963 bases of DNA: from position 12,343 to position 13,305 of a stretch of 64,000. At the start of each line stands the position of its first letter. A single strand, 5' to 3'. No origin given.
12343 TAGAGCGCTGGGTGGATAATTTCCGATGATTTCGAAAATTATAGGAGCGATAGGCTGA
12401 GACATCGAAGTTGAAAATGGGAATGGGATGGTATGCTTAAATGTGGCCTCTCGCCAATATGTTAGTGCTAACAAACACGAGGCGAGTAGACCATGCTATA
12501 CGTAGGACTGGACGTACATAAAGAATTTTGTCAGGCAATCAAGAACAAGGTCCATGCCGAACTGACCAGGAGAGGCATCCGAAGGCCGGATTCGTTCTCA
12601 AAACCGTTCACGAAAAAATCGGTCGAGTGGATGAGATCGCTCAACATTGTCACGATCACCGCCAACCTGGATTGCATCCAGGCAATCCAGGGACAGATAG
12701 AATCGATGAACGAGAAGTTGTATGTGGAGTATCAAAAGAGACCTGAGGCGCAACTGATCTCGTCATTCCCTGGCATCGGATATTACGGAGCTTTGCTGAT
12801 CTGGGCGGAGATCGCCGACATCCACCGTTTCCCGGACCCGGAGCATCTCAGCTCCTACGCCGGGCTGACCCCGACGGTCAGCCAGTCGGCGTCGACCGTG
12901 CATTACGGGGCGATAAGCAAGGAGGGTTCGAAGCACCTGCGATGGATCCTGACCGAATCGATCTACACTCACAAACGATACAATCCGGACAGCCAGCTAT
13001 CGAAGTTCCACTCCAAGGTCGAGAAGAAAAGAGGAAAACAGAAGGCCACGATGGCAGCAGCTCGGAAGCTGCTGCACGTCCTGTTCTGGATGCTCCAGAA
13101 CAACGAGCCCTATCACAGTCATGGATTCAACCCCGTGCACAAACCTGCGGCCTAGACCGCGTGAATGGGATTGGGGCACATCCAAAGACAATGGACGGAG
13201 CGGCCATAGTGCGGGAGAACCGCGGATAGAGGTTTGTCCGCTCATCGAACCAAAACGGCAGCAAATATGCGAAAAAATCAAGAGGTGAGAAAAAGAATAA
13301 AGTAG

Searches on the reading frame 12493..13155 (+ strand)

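Call 54: search_protein_families(library=pfam, proteins=[window:12493-13155:+], max_evalue=0.00001)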
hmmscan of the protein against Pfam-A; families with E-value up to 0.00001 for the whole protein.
window:12493-13155:+ (220 aa): 1 family
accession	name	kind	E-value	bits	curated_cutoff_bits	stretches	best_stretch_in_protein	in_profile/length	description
PF02371.22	Transposase_20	-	5.4e-21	75.2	21.3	1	86-167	1-82/87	Transposase IS116/IS110/IS902 family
